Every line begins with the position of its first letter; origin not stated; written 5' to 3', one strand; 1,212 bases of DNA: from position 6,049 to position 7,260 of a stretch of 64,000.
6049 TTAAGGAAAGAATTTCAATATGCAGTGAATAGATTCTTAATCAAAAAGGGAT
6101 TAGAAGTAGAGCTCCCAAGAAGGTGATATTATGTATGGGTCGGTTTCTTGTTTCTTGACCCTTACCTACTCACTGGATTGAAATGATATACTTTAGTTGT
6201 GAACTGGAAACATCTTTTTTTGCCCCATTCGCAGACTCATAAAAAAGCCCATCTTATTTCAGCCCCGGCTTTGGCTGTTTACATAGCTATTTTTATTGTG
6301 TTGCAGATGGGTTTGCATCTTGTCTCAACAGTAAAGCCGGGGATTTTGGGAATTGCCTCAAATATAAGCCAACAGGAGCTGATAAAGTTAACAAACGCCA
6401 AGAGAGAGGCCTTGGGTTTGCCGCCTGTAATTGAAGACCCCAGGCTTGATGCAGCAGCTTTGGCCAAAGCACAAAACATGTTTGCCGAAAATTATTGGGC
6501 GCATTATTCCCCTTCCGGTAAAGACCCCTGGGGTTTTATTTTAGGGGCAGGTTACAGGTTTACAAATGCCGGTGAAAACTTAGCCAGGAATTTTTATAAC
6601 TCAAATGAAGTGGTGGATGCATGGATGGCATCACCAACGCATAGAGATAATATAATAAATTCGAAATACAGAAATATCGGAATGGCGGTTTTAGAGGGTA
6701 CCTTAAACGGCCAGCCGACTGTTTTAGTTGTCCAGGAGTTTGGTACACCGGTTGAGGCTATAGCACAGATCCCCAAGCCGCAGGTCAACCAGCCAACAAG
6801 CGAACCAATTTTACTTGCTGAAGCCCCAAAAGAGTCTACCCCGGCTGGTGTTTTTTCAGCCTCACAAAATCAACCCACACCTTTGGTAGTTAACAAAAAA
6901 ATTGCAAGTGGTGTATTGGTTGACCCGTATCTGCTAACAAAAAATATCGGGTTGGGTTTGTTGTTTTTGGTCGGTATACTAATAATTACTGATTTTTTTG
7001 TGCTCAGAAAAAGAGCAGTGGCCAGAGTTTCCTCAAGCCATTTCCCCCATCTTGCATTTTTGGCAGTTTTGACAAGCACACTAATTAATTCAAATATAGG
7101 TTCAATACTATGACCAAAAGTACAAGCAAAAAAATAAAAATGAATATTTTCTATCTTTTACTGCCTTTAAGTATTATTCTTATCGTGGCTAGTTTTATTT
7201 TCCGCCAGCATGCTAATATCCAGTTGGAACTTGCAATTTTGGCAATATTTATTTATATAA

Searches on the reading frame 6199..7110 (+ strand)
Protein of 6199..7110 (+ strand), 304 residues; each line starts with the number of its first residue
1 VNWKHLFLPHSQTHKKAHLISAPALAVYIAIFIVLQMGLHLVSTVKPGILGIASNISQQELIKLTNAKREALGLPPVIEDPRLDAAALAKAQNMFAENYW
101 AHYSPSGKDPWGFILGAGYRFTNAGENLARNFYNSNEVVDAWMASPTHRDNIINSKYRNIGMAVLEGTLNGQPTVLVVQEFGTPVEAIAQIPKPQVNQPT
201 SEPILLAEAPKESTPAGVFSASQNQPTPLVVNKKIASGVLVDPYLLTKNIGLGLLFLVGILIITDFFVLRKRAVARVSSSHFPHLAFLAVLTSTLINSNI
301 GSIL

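Call 7: search_protein_families(library=pfam, proteins=[window:6199-7110:+], max_evalue=0.01)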
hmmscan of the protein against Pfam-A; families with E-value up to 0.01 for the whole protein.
window:6199-7110:+ (304 aa): 1 family
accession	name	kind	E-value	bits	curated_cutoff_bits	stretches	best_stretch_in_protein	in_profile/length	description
PF00188.32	CAP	-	6.1e-19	69.4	21.1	1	64-179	3-115/117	Cysteine-rich secretory protein family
